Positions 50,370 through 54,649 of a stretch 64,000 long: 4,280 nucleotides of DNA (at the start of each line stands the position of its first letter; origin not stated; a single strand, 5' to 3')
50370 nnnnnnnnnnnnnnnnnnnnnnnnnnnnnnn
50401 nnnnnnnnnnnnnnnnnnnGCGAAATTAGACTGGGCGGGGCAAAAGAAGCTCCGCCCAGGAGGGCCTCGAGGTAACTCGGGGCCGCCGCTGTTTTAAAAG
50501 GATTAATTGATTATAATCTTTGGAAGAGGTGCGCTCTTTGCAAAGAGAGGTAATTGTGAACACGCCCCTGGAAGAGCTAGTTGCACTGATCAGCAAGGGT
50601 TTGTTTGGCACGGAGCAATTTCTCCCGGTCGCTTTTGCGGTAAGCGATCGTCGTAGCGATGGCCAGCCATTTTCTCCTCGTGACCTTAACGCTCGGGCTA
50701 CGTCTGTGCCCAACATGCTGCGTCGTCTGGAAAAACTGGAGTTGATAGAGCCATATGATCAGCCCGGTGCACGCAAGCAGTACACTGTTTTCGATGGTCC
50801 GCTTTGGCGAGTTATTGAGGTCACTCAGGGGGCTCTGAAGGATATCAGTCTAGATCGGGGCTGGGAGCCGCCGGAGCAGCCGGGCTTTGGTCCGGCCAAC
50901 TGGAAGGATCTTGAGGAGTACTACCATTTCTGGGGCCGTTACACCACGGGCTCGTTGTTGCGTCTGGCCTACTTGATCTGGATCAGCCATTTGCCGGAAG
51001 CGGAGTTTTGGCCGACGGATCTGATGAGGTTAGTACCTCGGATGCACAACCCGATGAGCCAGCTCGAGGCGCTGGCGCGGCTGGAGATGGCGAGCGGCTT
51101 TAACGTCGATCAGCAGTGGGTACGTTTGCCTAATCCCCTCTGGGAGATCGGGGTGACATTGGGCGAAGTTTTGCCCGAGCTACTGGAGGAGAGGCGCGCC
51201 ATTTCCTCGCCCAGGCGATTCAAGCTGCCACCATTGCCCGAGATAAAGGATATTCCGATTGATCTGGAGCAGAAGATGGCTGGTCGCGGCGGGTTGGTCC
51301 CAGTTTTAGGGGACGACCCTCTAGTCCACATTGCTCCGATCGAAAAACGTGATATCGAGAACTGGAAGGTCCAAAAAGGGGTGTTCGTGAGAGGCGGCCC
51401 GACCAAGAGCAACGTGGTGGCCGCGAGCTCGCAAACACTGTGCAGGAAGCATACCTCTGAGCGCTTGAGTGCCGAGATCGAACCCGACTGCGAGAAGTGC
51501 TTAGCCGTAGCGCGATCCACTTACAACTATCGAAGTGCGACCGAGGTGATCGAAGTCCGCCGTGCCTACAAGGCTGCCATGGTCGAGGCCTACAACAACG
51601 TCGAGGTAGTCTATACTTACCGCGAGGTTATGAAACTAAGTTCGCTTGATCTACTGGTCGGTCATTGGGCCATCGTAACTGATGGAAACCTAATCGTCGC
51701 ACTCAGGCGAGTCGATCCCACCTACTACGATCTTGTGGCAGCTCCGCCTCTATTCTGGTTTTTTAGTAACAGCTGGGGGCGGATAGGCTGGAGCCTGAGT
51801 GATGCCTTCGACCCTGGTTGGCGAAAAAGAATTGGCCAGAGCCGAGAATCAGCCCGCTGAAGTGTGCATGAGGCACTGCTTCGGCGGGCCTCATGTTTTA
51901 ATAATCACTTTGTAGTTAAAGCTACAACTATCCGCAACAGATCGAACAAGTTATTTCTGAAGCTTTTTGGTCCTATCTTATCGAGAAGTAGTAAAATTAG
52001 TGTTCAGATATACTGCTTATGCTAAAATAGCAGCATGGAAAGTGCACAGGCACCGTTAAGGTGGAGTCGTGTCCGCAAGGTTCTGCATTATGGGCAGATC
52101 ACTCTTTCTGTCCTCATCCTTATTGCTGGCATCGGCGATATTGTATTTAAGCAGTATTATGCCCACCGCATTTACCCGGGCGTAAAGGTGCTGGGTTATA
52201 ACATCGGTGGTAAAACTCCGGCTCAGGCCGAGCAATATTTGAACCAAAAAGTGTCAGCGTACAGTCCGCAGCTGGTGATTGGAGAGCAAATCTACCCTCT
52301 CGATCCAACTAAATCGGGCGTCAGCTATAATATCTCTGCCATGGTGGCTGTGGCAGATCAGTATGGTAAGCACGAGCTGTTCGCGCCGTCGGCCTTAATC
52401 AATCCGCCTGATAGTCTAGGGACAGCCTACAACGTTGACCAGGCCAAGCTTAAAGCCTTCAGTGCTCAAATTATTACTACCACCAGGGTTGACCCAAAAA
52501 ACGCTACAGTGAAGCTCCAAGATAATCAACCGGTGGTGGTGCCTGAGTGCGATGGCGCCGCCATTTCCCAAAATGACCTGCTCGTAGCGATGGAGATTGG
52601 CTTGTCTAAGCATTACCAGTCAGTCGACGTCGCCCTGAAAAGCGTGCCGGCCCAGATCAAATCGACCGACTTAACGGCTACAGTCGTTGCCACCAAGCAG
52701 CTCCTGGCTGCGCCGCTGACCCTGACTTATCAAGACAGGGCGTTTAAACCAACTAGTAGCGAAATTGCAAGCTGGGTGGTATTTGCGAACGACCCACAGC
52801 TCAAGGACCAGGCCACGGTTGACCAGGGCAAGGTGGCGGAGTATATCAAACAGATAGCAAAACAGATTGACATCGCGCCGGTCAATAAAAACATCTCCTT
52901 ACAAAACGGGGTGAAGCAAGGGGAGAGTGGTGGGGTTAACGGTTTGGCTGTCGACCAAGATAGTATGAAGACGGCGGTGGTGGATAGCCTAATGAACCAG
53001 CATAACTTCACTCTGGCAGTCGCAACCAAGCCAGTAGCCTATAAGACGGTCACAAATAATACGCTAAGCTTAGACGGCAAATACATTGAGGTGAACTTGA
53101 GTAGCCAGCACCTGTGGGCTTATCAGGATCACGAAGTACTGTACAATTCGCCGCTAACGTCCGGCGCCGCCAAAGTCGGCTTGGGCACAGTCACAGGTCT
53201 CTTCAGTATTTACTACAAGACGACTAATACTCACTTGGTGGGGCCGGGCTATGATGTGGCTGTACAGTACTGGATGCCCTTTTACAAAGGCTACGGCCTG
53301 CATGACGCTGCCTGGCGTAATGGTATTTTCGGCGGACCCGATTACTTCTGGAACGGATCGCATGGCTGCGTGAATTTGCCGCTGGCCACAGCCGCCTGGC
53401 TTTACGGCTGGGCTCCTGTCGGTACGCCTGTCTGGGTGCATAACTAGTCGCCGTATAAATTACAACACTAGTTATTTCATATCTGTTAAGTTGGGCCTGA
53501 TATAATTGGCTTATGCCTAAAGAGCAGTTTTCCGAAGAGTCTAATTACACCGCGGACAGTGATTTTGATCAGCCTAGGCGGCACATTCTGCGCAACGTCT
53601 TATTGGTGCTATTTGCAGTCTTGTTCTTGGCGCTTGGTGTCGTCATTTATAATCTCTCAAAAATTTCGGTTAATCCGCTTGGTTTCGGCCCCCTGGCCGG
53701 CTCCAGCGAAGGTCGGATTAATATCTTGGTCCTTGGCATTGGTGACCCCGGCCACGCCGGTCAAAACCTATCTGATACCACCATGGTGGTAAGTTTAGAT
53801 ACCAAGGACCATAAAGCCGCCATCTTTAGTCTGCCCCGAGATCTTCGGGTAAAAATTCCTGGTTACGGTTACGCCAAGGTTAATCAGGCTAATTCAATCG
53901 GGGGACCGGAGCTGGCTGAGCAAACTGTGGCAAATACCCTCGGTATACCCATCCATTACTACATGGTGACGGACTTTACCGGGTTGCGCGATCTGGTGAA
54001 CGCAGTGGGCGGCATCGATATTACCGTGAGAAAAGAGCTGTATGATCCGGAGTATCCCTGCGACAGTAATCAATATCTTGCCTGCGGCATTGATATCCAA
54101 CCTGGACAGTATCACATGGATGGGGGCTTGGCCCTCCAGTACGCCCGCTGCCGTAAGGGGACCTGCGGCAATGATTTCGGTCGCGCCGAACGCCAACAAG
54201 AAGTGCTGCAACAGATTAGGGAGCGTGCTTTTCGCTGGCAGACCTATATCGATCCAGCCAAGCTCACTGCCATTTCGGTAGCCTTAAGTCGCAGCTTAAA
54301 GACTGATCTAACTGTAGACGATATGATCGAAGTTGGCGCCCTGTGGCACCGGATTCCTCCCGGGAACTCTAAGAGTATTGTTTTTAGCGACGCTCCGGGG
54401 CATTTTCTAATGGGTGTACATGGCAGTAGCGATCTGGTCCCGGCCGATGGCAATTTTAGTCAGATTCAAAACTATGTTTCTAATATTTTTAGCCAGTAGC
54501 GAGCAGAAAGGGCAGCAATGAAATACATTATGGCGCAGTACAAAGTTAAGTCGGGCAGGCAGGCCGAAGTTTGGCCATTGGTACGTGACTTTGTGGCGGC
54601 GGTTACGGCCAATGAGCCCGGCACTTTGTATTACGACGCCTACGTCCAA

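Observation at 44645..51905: Island of unrecognised genes inserted immediately downstream of ssrA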

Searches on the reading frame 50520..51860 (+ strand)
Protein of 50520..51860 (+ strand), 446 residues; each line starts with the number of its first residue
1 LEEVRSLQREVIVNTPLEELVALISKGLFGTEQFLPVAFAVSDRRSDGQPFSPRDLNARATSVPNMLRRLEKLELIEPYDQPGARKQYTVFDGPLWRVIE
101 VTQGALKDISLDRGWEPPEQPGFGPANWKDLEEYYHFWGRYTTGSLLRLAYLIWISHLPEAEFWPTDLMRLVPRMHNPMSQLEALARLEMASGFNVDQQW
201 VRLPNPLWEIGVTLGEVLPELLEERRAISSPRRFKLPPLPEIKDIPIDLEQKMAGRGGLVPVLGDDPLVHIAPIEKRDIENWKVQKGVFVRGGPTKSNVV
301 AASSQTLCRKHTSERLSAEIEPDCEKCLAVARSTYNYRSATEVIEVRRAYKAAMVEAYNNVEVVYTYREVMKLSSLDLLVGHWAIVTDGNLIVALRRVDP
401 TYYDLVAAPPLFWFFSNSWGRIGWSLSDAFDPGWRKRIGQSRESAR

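Call 7: search_protein_families(library=pfam, max_evalue=0.1, proteins=[window:50520-51860:+])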
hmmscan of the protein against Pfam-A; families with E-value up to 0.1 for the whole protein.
window:50520-51860:+ (446 aa): 0 families

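Call 8: search_protein_families(library=ncbifam, max_evalue=0.1, proteins=[window:50520-51860:+])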
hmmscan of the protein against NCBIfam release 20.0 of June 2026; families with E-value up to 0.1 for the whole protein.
window:50520-51860:+ (446 aa): 0 families

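Call 13: find_encoding_contigs(protein=window:50520-51860:+, flank=10000, max_places=6)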
Protein window:50520-51860:+ (446 aa): no gene with exactly this product is on record in the collection.

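Call 21: search_protein_families(library=phrogs, max_evalue=0.01, proteins=[window:50520-51860:+])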
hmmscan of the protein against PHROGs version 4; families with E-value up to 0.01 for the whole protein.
window:50520-51860:+ (446 aa): 0 families

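Call 22: search_protein_families(library=padloc, max_evalue=0.01, proteins=[window:50520-51860:+])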
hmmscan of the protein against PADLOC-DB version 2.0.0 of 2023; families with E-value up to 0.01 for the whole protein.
window:50520-51860:+ (446 aa): 0 families

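Call 40: search_protein_representatives(protein=window:50520-51860:+)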
Query: 446 residues. Proteins with E-value up to 0.001 (for the whole library): 5; up to 1e-10: 2; up to 1e-30: 1. The best 5 are listed.
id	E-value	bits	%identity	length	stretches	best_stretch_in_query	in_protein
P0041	3.8e-297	1001.5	100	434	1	13-446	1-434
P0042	2.0e-18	82.8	25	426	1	24-427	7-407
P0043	1.2e-09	53.9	25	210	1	23-221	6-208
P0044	7.7e-09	51.2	31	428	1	23-218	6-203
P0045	1.2e-07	47.3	28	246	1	15-242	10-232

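Call 49: find_encoding_contigs(protein=P0042, flank=8000, max_places=3)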
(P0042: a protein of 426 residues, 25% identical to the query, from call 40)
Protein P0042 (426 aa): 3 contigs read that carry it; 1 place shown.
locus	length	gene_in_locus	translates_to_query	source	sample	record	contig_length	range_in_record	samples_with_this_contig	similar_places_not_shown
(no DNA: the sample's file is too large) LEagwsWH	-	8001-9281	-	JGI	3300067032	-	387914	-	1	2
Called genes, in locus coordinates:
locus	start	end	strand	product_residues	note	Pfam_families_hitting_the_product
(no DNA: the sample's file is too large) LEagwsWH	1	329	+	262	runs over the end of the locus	PF01978:TrmB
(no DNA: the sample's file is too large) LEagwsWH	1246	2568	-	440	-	PF13439:Glyco_transf_4, PF13579:Glyco_trans_4_4, PF20706:GT4-conflict (weak), PF00534:Glycos_transf_1, PF13692:Glyco_trans_1_4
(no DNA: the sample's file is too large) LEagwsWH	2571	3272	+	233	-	PF00535:Glycos_transf_2, PF13641:Glyco_tranf_2_3, PF13506:Glyco_transf_21 (weak), PF13632:Glyco_trans_2_3 (weak)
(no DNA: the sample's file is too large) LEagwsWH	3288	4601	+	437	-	PF05977:MFS_3, PF07690:MFS_1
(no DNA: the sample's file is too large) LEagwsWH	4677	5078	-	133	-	-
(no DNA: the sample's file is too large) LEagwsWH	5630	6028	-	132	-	-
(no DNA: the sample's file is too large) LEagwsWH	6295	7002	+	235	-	-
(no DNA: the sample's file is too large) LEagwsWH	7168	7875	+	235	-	-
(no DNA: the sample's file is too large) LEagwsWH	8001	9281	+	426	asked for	-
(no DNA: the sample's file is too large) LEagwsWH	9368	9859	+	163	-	-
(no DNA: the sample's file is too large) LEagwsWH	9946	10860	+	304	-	-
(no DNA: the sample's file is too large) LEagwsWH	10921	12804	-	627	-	PF17964:Big_10 (faint), PF13205:Big_5, PF13529:Peptidase_C39_2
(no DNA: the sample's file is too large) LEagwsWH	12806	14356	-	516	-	PF00082:Peptidase_S8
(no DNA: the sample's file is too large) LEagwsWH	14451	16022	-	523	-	PF00437:T2SSE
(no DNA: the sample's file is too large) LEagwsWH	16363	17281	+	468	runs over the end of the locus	PF03816:LytR_cpsA_psr, PF13399:LytR_C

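Call 74: search_dna_similar(query=window:50556-51857:+, collection=plasmids, mode=protein, max_evalue=0.01, max_rows=8)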
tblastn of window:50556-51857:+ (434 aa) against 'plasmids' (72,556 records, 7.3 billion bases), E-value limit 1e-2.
No match.

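Call 75: search_dna_similar(query=window:50556-51857:+, collection=phages, mode=protein, max_evalue=0.01, max_rows=8)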
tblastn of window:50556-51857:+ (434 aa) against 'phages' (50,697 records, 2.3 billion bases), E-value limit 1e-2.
No match.

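Call 78: predict_structure(alignment_id=A4)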
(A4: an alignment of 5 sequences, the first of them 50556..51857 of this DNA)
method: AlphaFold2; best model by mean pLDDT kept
length: 434 residues; sequences in the alignment: 5
mean_pLDDT: 51.6   pTM: 0.45
mean pLDDT of the five models: 51.6, 50.7, 50.2, 48.7, 43.5
residues with pLDDT >= 90: 3; 70-90: 101; 50-70: 82; < 50: 248
segments of 3 or more residues with pLDDT < 50: 147-149, 151-165, 178-185, 216-434
pLDDT, mean of each block of 10 residues (from residue 1): 73 77 89 81 72 84 77 78 84 83 62 53 63 64 55 47 49 53 50 74 74 48 31 34 30 31 36 35 33 40 40 41 38 39 31 25 33 38 41 39 32 34 39 31
secondary structure, 60 per line:
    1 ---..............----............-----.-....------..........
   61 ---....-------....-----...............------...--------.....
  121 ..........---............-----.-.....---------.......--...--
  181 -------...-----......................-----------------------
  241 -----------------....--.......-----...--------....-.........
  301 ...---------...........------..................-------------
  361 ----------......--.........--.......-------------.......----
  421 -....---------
elements in order: H4-17 H22-33 H41-44 H51-60 E64-67 E75-78 H84-98 H116-130 H134-145 H153-157 H167-173 E176-178 E188-190 H196-217 E258-261 H264-270 E276-278 E287-290 H292-303 H313-323 H330-347 E371-376 E379-387 E390-396 H410-416 H422-425

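Call 82: fold_search(model_id=the predicted structure, library=pdb)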
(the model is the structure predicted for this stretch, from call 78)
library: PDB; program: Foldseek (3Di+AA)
matches with E <= 10: 730; with E <= 0.001: 0
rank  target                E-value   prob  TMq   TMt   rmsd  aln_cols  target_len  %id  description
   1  7o4l_W                3.9e-03  0.38  0.12  0.15  33.4       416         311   12  Yeast TFIIH in the expanded state within the pre-initiation complex (released 2021-06-16)
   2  7o72_W                5.5e-03  0.51  0.14  0.18  34.8       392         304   14  Yeast RNA polymerase II transcription pre-initiation complex with closed promoter DNA (released 2021-06-16)
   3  4z31_B                7.2e-03  0.84  0.15  0.21  18.1       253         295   13  Crystal structure of the RC3H2 ROQ domain in complex with stem-loop and double-stranded forms of RNA (released 2015-10-14)
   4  4z30                  9.0e-03  0.75  0.16  0.21  18.9       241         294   13  Crystal structure of the ROQ domain of human Roquin-2 (released 2015-10-14)
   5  4qik_B                1.3e-02  0.69  0.15  0.21  19.2       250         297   14  Crystal structure of the ROQ domain of human Roquin in complex with the TNF23 RNA duplex (released 2014-07-16)
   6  4qil_B                2.6e-02  0.57  0.15  0.21  19.3       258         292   12  Crystal structure of the ROQ domain of human Roquin in complex with the Hmg19 stem-loop RNA (released 2014-07-16)
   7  7d58_O                2.9e-02  0.23  0.13  0.12  23.0       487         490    9  cryo-EM structure of human RNA polymerase III in elongating state (released 2021-02-17)
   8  4z31_A                3.2e-02  0.54  0.15  0.21  18.9       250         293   14  Crystal structure of the RC3H2 ROQ domain in complex with stem-loop and double-stranded forms of RNA (released 2015-10-14)
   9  4qi0_B                3.8e-02  0.99  0.15  0.35   9.7       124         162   13  X-ray structure of the ROQ domain from murine Roquin-1 (released 2014-07-16)
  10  7zs9_W                4.5e-02  0.21  0.13  0.18  33.8       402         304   12  Yeast RNA polymerase II transcription pre-initiation complex with the +1 nucleosome (complex A) (released 2022-11-16)
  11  7aor_ag               4.7e-02  0.07  0.06  0.05  32.7       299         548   14  mt-SSU from Trypanosoma cruzi in complex with mt-IF-3. (released 2021-04-28)
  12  3eco_A                5.0e-02  1.00  0.19  0.52   3.3       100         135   17  Crystal structure of MepR, a transcription regulator of the Staphylococcus aureus multidrug efflux pump MepA (released 2009-02-10)
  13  4qi2_D                5.9e-02  0.97  0.15  0.37  10.3       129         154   12  X-ray structure of the ROQ domain from murine Roquin-1 in complex with a 23-mer Tnf-CDE RNA (released 2014-07-16)
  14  2xub                  5.9e-02  0.35  0.14  0.14  20.8       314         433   10  Human RPC62 subunit structure (released 2011-03-02)
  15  8uoq_W                6.6e-02  0.30  0.15  0.23  30.0       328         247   11  Composite map of PIC_delta_TFIIK form2 (released 2024-10-23)
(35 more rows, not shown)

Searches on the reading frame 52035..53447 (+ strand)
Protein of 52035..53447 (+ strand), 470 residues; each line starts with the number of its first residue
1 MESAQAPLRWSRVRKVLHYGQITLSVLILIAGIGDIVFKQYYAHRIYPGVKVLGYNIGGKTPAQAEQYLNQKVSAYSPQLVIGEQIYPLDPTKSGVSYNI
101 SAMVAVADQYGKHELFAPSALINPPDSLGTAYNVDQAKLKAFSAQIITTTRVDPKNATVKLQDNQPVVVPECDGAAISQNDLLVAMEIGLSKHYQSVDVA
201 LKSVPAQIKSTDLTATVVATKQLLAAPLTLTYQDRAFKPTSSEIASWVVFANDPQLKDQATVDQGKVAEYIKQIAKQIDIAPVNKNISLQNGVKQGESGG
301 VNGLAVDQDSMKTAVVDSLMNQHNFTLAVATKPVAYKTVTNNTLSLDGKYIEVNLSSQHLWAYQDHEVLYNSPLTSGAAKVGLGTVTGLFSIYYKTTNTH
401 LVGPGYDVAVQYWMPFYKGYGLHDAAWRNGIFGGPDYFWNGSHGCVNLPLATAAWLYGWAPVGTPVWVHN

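Call 45: search_protein_families(library=pfam, max_evalue=0.001, proteins=[window:52035-53447:+])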
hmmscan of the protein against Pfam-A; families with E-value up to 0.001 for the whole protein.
window:52035-53447:+ (470 aa): 2 families
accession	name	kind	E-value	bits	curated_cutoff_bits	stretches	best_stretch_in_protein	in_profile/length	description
PF03734.19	YkuD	-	6.8e-21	75.8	23.4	1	349-468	2-146/146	L,D-transpeptidase catalytic domain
PF12229.13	PG_binding_4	-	1e-19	71.2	22.1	2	90-191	4-109/117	Putative peptidoglycan binding domain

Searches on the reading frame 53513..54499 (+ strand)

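Call 45: search_protein_families(library=pfam, max_evalue=0.001, proteins=[window:53513-54499:+])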
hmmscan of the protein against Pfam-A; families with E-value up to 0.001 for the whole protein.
window:53513-54499:+ (328 aa): 1 family
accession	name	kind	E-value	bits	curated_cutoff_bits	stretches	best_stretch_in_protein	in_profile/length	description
PF03816.19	LytR_cpsA_psr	-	3.1e-41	141.5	24.6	1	87-238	2-147/150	LytR_cpsA_psr family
